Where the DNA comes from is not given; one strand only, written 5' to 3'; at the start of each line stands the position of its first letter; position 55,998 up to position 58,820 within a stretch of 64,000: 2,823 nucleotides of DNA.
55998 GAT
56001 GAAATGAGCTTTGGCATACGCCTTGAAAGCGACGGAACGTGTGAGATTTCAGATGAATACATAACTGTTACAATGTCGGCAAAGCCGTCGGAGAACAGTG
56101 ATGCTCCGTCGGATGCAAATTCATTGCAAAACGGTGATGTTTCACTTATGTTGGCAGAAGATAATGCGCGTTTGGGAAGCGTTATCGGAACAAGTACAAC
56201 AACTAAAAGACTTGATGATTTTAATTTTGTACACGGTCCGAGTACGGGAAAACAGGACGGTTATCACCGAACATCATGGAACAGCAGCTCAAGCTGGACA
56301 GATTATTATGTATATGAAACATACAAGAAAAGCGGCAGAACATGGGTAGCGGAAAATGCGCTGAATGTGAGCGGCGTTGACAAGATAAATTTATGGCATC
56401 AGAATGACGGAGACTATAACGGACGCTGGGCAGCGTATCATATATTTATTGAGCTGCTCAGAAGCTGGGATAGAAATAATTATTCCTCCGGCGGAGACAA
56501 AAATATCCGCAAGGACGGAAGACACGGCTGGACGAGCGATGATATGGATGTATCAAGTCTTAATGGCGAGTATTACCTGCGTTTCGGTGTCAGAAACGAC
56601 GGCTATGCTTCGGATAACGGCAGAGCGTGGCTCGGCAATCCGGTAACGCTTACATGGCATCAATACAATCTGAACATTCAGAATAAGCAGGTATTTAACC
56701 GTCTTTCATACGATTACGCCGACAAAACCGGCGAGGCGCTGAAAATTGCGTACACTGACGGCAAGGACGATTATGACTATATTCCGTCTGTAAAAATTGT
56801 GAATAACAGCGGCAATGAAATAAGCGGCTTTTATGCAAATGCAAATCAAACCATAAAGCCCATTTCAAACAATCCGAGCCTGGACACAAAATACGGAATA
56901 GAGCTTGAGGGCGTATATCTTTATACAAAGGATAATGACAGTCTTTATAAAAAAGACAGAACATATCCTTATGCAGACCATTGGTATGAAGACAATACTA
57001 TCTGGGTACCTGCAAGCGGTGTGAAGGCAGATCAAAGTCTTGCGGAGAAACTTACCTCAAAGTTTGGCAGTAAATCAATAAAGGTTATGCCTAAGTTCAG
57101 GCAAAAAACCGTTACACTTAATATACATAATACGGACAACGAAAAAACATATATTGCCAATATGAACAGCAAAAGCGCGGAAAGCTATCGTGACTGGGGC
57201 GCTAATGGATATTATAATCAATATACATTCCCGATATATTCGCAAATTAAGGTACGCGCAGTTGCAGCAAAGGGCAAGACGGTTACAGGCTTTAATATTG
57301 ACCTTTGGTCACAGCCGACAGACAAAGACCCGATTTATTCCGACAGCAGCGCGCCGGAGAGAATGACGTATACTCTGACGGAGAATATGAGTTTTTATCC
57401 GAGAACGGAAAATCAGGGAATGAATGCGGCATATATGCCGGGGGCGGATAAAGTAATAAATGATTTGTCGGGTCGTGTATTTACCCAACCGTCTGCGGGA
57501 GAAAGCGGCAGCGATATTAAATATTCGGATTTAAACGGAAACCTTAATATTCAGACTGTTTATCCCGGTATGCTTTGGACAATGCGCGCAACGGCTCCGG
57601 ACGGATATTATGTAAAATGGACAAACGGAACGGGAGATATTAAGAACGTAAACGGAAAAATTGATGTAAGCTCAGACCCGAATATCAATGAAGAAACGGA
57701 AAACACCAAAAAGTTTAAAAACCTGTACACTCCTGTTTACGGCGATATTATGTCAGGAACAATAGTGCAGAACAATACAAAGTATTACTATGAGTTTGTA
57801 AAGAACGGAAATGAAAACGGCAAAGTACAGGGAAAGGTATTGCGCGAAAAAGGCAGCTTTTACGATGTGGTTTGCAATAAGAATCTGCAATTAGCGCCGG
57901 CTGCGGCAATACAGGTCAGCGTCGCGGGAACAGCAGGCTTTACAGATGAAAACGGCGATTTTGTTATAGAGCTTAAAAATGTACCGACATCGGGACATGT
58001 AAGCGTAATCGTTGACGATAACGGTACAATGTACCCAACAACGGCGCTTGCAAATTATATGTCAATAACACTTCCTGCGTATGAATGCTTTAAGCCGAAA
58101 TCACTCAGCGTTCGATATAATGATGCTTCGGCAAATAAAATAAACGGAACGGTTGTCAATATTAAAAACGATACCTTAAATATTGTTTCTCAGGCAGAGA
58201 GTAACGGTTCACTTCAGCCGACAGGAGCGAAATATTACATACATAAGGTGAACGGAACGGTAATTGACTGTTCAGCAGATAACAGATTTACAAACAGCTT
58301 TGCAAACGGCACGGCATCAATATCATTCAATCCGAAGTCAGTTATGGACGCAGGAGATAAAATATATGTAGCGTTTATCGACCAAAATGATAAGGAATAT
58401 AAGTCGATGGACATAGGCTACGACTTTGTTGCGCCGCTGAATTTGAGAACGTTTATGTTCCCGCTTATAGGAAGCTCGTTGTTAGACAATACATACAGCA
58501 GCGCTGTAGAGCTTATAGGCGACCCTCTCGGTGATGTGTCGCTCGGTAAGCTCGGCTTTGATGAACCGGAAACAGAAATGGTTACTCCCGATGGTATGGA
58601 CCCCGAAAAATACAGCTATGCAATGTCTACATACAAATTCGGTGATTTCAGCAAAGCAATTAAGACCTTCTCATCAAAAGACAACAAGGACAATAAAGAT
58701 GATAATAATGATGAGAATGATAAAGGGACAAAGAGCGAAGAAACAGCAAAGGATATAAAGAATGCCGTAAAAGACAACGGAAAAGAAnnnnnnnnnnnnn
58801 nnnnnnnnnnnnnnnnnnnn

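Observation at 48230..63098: Two homologous double-glycine-leader peptides bracket a PBP-lipoprotein / MFP / C39-ABC / second-ABC / 2628-aa SLH surface-protein operon, with no modification, immunity or sensor genes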

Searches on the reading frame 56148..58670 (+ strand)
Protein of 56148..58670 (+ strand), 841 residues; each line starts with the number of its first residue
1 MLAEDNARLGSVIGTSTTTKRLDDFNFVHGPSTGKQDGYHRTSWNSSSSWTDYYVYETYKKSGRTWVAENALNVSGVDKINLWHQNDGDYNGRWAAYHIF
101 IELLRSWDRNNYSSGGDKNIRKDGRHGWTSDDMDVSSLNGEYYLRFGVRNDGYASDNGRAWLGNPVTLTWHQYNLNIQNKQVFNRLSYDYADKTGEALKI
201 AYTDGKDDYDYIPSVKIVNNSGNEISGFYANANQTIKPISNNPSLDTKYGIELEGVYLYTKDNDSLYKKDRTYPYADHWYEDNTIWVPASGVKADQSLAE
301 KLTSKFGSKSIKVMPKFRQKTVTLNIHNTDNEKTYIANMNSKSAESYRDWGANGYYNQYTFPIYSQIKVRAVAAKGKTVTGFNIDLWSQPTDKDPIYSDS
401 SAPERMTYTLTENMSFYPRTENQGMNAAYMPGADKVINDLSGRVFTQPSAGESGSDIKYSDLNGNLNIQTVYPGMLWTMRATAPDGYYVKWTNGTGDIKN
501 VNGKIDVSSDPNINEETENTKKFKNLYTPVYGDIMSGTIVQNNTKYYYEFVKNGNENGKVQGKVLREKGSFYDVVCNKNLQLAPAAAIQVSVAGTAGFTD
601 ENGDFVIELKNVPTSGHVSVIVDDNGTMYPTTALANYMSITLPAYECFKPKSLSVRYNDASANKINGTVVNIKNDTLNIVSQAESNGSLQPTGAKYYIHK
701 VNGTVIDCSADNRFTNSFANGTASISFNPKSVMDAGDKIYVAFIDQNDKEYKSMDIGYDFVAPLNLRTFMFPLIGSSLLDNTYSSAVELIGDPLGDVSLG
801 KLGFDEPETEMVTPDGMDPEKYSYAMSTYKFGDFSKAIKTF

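Call 68: predict_structure(alignment_id=A5)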
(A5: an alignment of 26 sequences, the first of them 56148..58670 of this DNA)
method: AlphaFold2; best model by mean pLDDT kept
length: 841 residues; sequences in the alignment: 26
mean_pLDDT: 82.3   pTM: 0.63
mean pLDDT of the five models: 82.3, 81.0, 79.2, 79.1, 78.6
residues with pLDDT >= 90: 373; 70-90: 331; 50-70: 58; < 50: 79
segments of 3 or more residues with pLDDT < 50: 1-9, 508-522, 766-803, 831-841
pLDDT, mean of each block of 10 residues (from residue 1): 35 93 92 86 84 91 93 94 91 82 94 90 92 93 94 84 95 92 93 87 87 94 93 95 93 95 88 86 93 95 86 95 91 83 75 77 94 83 89 80 86 92 86 82 80 66 85 82 87 75 55 45 60 85 85 77 91 90 91 88 88 81 84 84 89 91 80 91 85 93 89 88 93 90 88 92 58 40 34 34 53 69 63 43 46
secondary structure, 60 per line:
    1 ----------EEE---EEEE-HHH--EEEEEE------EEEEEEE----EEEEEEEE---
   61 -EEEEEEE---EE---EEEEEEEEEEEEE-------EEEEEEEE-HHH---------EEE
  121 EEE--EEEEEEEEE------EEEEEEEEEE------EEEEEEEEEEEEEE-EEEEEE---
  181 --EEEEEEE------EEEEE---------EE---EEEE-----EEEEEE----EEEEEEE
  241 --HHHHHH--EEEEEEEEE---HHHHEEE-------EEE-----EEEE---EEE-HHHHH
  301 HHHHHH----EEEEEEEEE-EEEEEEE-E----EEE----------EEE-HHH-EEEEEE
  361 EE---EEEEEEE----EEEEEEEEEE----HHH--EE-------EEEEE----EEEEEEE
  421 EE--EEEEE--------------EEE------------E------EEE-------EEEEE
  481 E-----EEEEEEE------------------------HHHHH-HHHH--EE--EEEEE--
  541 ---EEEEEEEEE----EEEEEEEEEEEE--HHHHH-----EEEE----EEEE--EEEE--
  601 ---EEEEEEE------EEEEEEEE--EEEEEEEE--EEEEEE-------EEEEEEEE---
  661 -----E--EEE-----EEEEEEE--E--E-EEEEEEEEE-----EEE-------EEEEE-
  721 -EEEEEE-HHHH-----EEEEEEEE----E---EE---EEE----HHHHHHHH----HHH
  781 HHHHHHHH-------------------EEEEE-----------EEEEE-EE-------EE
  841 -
elements in order (helices of 4 or more, strands of 3 or more residues): E11-13 E17-20 E27-32 E39-45 E50-57 E62-68 E77-89 E97-104 E118-123 E126-134 E141-150 E157-170 E172-177 E183-189 E196-200 E215-218 E224-229 E234-240 H243-248 E251-259 H263-266 E267-269 E277-279 E285-288 E292-294 H296-306 E311-319 E321-327 E334-336 E347-349 E355-362 E366-372 E377-386 E405-409 E414-422 E425-429 E444-446 E466-468 E476-481 E487-493 H518-522 H524-527 E534-538 E544-552 E557-568 H571-575 E581-584 E589-592 E595-598 E604-610 E617-624 E627-634 E637-642 E650-657 E669-671 E677-683 E691-699 E705-707 E715-719 E722-727 H729-732 E738-745 E759-761 H766-773 H778-788 E808-812 E824-828

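Call 71: fold_search(model_id=the predicted structure, library=pdb)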
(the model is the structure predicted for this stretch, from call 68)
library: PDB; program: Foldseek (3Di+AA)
matches with E <= 10: 1841; with E <= 0.001: 154
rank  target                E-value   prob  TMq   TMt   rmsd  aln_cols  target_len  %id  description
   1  7ol2_A                3.4e-07  0.96  0.11  0.15  39.5       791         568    8  Crystal structure of mouse contactin 1 immunoglobulin domains (released 2022-12-14)
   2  9ba5_A                4.9e-07  0.93  0.11  0.15  42.4       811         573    8  Cross-linked Contactin 2 Ig1-Ig6 (released 2024-07-17)
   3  8k53_B                9.0e-07  0.95  0.11  0.15  34.7       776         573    9  Structure of the Dimeric Human CNTN2 Ig 1-6-FNIII 1-2 Domain in an Asymmetric State (released 2023-12-06)
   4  8cem_F                1.2e-06  0.95  0.10  0.12  34.9       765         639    7  Structure of bovine native C3, re-refinement (released 2023-04-05)
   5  4m00_A                1.8e-06  0.84  0.09  0.13  41.1       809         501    9  Crystal structure of the ligand binding region of staphylococcal adhesion SraP (released 2014-06-18)
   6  1e07                  1.9e-06  0.57  0.09  0.11  59.8       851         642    9  Model of human carcinoembryonic antigen by homology modelling and curve-fitting to experimental solution scattering data (released 2000-07-04)
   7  4nam                  2.2e-06  0.66  0.10  0.11  33.7       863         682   10  1.7A structure of 5-Fluoro Tryptophan Labeled Protective Antigen (W206Y) (released 2014-01-22)
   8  9gtb_B                4.0e-06  1.00  0.11  0.24  21.4       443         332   11  Cryo-EM structure of Mouse PMCA-NPTN complex captured in E1-Ca state (released 2025-08-06)
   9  5k6w_A                6.0e-06  0.84  0.09  0.15  35.1       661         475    8  Sidekick-1 immunoglobulin domains 1-5 (released 2016-09-28)
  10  4ee2                  9.5e-06  0.54  0.10  0.11  33.0       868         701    9  Crystal Structure of Anthrax Protective Antigen K446M Mutant to 1.91-A Resolution (released 2012-10-24)
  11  2w91                  1.0e-05  1.00  0.13  0.17  17.1       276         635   13  Structure of a Streptococcus pneumoniae family 85 glycoside hydrolase, Endo-D. (released 2009-01-27)
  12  3gdb                  1.2e-05  1.00  0.13  0.17  17.2       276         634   13  Crystal structure of Spr0440 glycoside hydrolase domain, Endo-D from Streptococcus pneumoniae R6 (released 2009-03-17)
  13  2yd7_A                1.2e-05  1.00  0.10  0.33  14.6       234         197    9  Crystal structure of the N-terminal Ig1-2 module of Human Receptor Protein Tyrosine Phosphatase Delta (released 2011-04-13)
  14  7ok5_A                1.3e-05  0.72  0.10  0.13  30.6       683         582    9  Crystal structure of mouse neurofascin 155 immunoglobulin domains (released 2022-12-14)
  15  7dm0_A                1.4e-05  1.00  0.08  0.33  14.6       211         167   13  Biofilm associated protein - C region (released 2021-12-15)
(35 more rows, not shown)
